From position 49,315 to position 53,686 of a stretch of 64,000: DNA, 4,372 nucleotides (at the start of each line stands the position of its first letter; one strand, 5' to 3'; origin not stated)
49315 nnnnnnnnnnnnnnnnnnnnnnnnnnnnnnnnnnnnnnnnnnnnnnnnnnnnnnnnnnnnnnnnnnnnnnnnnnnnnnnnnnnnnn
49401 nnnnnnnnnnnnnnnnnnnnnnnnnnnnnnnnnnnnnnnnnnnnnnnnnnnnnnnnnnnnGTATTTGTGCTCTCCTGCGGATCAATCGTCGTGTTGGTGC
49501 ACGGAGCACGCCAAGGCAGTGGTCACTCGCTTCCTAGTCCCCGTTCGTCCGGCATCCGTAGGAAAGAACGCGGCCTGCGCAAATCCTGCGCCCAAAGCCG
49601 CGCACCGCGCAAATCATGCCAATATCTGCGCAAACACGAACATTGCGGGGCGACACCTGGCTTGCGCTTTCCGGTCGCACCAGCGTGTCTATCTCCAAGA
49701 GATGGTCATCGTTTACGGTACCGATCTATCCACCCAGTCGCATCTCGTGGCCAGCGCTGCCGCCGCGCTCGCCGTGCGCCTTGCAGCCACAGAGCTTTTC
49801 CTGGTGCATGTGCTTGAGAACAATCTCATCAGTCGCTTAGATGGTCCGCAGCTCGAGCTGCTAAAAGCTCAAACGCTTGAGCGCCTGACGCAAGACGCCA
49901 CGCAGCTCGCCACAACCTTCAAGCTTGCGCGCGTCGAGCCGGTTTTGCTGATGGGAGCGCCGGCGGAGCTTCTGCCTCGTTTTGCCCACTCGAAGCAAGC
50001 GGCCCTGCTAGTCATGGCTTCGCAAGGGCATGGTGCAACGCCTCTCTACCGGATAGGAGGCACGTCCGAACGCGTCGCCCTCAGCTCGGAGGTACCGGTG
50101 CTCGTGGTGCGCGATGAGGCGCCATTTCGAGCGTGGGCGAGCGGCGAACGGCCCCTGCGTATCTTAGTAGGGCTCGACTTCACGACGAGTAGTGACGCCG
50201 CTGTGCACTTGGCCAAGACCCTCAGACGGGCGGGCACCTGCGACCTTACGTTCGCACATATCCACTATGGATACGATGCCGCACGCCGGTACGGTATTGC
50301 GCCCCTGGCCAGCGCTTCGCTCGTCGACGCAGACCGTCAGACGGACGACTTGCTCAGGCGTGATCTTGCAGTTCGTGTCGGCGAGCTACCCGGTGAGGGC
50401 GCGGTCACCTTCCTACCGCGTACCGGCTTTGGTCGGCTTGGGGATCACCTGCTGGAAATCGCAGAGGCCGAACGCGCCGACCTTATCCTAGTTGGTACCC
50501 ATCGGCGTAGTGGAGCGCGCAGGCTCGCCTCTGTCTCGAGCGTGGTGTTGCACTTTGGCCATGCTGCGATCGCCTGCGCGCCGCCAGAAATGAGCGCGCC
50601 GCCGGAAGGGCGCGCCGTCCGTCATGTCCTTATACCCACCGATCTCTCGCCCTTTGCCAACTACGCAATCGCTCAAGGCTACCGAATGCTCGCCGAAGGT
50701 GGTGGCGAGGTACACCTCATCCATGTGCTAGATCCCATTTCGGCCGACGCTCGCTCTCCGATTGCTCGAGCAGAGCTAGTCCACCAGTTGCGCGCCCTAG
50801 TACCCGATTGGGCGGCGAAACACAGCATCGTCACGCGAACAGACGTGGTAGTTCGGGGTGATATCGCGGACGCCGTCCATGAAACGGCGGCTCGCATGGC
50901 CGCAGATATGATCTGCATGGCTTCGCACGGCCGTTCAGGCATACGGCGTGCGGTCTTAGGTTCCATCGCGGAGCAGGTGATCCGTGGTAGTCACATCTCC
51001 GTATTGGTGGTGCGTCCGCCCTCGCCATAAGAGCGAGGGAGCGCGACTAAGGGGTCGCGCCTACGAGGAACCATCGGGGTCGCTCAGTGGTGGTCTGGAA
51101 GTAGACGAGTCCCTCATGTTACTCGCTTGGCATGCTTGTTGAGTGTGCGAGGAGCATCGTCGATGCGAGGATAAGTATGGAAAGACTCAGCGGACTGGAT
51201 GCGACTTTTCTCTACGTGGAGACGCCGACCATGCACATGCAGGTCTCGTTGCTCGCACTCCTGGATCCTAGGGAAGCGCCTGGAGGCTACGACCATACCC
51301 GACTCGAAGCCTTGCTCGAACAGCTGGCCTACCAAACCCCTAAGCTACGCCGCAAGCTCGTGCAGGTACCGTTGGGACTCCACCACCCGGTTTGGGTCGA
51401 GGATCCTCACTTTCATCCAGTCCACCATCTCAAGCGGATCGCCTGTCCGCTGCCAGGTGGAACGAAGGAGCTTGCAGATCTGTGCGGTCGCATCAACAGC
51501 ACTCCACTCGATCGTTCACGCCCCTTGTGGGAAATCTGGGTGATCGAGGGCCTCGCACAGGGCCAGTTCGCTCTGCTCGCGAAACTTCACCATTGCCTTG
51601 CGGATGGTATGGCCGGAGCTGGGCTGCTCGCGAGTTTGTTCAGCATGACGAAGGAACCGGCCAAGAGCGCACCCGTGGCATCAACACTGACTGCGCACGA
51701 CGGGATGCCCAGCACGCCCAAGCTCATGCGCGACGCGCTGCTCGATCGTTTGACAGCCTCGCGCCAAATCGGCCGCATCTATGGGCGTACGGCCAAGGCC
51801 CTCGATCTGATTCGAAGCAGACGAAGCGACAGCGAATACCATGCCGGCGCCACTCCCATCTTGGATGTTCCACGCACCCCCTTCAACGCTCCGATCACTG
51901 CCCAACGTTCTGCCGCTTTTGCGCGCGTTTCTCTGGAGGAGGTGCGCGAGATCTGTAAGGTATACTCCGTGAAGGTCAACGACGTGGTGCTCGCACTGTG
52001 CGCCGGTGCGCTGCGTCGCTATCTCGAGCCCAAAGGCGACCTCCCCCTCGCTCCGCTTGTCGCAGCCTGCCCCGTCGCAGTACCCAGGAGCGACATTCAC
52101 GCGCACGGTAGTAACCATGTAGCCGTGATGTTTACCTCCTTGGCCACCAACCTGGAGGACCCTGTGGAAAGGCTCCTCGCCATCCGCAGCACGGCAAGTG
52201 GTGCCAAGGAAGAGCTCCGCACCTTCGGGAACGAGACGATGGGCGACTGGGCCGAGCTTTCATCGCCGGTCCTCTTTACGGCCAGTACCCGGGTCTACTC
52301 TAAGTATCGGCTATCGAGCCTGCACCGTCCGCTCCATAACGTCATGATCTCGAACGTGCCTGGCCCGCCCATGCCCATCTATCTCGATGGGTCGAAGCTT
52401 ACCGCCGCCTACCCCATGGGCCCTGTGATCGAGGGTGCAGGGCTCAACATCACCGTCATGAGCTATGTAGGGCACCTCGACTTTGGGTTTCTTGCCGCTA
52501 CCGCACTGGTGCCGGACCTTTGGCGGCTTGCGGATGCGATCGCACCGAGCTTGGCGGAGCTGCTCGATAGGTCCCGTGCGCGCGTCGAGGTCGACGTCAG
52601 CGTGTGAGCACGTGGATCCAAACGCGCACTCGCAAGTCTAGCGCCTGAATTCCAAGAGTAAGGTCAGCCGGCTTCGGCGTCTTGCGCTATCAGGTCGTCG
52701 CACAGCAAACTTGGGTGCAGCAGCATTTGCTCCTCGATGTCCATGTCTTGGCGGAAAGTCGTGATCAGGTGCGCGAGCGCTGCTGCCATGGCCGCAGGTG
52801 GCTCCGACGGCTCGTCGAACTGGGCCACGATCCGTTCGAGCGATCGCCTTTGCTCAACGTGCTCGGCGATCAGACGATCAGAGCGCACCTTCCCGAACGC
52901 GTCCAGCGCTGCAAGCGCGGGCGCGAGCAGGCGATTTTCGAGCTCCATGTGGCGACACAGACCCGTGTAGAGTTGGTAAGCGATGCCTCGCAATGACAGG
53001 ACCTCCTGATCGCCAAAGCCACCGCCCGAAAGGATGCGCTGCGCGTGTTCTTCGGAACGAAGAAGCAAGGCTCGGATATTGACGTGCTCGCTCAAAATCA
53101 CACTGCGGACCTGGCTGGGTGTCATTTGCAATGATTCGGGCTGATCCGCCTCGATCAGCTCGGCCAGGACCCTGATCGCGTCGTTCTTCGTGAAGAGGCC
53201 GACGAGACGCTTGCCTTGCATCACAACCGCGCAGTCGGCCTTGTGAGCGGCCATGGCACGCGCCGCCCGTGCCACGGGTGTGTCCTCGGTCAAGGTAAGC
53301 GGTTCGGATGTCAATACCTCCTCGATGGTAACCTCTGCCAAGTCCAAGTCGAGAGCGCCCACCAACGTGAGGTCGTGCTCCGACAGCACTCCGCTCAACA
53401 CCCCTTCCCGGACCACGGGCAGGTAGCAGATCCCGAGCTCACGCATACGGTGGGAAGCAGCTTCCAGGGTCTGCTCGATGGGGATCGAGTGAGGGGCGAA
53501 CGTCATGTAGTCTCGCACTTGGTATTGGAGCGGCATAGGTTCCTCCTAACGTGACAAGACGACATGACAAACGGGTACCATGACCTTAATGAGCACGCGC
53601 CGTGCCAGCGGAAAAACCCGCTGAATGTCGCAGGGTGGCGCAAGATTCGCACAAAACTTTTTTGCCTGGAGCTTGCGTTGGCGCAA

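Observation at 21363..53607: Low-oxygen / stasis-type gene island reminiscent of a dormancy regulon but wired differently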

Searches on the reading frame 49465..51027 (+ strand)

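Call 6: search_protein_families(library=pfam, proteins=[window:49465-51027:+], max_evalue=0.01)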
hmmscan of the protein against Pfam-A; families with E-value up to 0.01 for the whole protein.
window:49465-51027:+ (521 aa): 1 family
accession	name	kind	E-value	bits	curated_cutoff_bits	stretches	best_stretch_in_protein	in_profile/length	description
PF00582.32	Usp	-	4.3e-57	193.1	24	3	386-517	3-141/141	Universal stress protein family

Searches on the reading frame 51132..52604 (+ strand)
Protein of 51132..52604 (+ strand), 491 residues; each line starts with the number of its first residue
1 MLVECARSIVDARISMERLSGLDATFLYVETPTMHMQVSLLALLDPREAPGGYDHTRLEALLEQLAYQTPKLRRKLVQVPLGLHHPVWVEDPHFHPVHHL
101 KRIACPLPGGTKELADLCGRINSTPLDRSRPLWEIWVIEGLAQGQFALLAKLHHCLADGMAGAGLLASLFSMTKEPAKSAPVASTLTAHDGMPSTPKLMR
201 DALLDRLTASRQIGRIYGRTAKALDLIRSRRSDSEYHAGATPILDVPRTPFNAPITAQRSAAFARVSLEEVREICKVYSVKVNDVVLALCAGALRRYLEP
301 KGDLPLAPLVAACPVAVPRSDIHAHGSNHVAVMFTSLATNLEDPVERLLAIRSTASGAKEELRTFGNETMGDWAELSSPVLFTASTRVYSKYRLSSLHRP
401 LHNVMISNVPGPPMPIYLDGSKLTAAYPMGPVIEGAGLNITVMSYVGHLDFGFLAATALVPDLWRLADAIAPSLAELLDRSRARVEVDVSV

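Call 6: search_protein_families(library=pfam, proteins=[window:51132-52604:+], max_evalue=0.01)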
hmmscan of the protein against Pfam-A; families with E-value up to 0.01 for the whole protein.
window:51132-52604:+ (491 aa): 3 families
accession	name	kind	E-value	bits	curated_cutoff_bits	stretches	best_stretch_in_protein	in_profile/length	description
PF03007.21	WS_DGAT_cat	-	4.6e-70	236.8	23.6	1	19-286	1-263/263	Wax ester synthase/diacylglycerol acyltransferase catalytic domain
PF06974.18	WS_DGAT_C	-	1.2e-31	110.2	20.7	1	328-477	3-144/145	WS/DGAT C-terminal domain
PF00668.25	Condensation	-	0.0036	16.5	30.6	0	126-173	113-158/456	Condensation domain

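Call 24: search_protein_families(library=ncbifam, proteins=[window:51132-52604:+], max_evalue=0.001)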
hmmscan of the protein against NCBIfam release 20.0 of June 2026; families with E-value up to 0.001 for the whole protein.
window:51132-52604:+ (491 aa): 1 family
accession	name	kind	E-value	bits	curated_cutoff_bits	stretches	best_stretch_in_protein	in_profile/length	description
TIGR02946.1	acyl_WS_DGAT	subfamily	4.1e-138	461.1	309.95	1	19-479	1-451/453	wax ester/triacylglycerol synthase family O-acyltransferase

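Call 43: find_related_loci(query=window:51132-52604:+, collection=metagenome_contigs, flank=10000)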
Query window:51132-52604:+ (491 aa) in metagenome_contigs; peptide patterns used: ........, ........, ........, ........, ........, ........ (x = any residue, [..] = any of these).
53 stretches matched a pattern; 12 encode a relative of the query (tblastn E <= 1e-3); 12 distinct loci.
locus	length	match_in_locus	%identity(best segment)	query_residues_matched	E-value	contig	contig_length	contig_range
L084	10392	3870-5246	46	16-478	1e-125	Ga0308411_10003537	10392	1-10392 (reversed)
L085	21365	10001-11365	42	16-470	4e-111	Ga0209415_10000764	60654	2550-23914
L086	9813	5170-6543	43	18-480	2e-108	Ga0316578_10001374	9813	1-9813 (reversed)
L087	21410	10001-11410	41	5-477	2e-108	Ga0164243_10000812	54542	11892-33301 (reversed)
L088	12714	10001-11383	39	19-479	1e-90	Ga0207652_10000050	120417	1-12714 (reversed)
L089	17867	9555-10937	39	19-479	2e-90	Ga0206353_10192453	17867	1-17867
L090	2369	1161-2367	40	16-427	3e-78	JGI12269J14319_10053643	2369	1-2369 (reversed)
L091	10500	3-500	46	313-478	3e-39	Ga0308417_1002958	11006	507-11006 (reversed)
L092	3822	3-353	50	348-464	1e-30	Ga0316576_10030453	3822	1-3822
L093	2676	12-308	54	366-464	7e-28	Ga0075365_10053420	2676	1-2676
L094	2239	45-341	54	366-464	6e-28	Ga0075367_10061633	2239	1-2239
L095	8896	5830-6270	30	37-151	2e-4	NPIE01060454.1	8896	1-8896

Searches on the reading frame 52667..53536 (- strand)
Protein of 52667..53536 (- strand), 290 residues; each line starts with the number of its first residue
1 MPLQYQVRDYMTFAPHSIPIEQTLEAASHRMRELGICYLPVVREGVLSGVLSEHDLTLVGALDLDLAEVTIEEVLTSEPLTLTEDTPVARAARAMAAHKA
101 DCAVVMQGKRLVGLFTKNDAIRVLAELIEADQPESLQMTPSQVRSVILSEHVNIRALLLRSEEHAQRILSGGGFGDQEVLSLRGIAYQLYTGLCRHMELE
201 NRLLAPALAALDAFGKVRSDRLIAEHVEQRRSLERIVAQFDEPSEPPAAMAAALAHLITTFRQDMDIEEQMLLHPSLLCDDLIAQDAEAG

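Call 6: search_protein_families(library=pfam, proteins=[window:52667-53536:-], max_evalue=0.01)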
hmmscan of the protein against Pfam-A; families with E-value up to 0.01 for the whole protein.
window:52667-53536:- (290 aa): 3 families
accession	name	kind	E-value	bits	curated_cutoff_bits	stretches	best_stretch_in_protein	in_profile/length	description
PF00571.33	CBS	-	2.8e-19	69.6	24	2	71-125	1-56/57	CBS domain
PF01814.28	Hemerythrin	-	3.8e-11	44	25.3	1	146-273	5-124/127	Hemerythrin HHE cation binding domain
PF06719.19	AraC_N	-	0.00046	20.2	24.2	1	61-129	73-135/150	AraC-type transcriptional regulator N-terminus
